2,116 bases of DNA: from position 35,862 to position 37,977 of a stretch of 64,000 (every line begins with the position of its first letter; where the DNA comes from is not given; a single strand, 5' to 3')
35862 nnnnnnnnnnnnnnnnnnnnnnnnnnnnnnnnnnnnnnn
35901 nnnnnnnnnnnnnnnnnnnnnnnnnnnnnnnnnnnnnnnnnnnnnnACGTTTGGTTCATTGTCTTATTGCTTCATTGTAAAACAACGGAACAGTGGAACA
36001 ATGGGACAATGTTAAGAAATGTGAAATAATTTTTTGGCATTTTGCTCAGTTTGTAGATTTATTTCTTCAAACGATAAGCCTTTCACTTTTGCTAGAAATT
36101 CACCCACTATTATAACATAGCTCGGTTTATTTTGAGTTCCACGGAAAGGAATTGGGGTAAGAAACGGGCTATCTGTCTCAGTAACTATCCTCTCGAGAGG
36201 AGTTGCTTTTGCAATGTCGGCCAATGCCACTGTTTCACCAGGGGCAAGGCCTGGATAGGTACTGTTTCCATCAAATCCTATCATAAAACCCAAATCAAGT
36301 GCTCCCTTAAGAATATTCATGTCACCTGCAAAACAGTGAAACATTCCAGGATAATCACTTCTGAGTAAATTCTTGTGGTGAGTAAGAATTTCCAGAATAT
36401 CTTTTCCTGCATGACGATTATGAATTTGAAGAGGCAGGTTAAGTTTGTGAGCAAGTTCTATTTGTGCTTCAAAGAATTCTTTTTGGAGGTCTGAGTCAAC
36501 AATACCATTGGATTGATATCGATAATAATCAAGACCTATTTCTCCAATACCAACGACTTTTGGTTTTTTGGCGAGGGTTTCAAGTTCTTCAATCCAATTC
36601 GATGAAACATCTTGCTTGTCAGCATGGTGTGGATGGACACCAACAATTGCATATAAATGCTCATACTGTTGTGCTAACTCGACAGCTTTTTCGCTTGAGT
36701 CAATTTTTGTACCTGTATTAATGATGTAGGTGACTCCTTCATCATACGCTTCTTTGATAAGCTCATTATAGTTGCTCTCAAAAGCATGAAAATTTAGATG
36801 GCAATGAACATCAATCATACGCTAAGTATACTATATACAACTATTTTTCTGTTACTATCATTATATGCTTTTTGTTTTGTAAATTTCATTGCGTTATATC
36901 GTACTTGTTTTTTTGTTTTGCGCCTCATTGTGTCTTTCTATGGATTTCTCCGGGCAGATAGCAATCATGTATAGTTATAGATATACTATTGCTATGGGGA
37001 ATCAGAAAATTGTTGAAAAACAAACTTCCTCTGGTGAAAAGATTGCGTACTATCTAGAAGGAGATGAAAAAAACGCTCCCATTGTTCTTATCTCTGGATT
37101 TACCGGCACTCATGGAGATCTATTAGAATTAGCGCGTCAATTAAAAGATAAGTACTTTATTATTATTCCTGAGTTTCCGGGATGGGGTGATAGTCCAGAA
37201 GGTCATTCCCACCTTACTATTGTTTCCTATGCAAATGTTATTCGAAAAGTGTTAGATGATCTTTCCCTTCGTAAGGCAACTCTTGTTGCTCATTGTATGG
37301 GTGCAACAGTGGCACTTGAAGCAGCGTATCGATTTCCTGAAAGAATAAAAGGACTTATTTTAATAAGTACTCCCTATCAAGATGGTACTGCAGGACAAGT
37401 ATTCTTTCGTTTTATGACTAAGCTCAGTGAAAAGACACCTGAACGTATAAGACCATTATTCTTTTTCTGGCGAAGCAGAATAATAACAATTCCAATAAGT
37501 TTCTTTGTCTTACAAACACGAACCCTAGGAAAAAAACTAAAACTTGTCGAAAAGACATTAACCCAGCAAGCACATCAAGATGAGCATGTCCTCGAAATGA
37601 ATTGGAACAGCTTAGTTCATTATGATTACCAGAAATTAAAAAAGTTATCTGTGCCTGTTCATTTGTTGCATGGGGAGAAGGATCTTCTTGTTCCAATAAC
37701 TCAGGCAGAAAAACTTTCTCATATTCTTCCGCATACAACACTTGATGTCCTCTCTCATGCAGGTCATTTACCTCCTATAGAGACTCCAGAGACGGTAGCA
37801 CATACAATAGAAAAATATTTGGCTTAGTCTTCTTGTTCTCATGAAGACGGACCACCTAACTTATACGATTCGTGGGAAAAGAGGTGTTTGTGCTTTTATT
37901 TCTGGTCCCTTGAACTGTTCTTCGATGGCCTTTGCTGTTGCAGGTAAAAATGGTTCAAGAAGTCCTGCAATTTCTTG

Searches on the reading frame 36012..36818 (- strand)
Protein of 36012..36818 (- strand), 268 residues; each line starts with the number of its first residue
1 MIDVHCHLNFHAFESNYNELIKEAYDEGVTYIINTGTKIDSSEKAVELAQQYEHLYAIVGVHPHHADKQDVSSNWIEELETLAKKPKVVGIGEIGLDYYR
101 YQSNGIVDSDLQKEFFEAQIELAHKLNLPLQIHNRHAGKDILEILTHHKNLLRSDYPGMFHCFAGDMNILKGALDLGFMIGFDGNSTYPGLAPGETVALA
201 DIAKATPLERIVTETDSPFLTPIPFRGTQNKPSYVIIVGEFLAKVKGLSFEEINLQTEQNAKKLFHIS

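Call 15: search_protein_families(library=pfam, proteins=[window:36012-36818:-], max_evalue=0.001)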
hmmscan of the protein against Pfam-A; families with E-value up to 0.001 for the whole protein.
window:36012-36818:- (268 aa): 1 family
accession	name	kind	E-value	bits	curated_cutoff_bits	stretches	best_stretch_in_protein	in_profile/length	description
PF01026.27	TatD_DNase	-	1.5e-76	257.6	27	1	2-266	1-253/253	TatD related DNase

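Call 65: search_protein_families(library=ncbifam, proteins=[window:36012-36818:-], max_evalue=0.001)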
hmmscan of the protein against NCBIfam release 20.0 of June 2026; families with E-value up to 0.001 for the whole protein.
window:36012-36818:- (268 aa): 5 families
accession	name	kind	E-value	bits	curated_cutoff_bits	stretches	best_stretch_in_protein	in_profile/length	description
TIGR00010.1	TIGR00010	subfamily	3.3e-78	262.6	206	1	1-267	1-253/253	YchF/TatD family DNA exonuclease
NF008075.0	PRK10812.1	equivalog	1.3e-49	168.8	438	1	1-267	3-256/265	metal-dependent hydrolase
NF007745.0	PRK10425.1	equivalog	2.3e-42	145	395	1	1-267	1-258/260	3'-5' ssDNA/RNA exonuclease TatD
NF008522.0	PRK11449.1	equivalog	2.8e-34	118.4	481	1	1-267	5-258/259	metal-dependent hydrolase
NF041926.1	QatD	equivalog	5.7e-23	81.3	230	1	3-264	1-239/239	Qat anti-phage system TatD family nuclease QatD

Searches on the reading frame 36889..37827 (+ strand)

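Call 15: search_protein_families(library=pfam, proteins=[window:36889-37827:+], max_evalue=0.001)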
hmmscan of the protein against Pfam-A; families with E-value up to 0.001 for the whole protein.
window:36889-37827:+ (312 aa): 5 families
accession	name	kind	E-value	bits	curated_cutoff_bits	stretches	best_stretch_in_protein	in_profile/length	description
PF00561.26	Abhydrolase_1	-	1.3e-27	97.5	25.8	1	64-298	2-243/245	alpha/beta hydrolase fold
PF12697.13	Abhydrolase_6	-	9.8e-19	69.3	26.3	1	65-305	1-216/217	Alpha/beta hydrolase family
PF12146.15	Hydrolase_4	-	1.6e-12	47.7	27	1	61-295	3-234/239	Serine aminopeptidase, S33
PF03096.20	Ndr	-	1.1e-05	24.8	23.3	1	103-164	74-136/283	Ndr family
PF06821.19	Ser_hydrolase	-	5.3e-05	23.6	22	0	128-164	55-93/172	Serine hydrolase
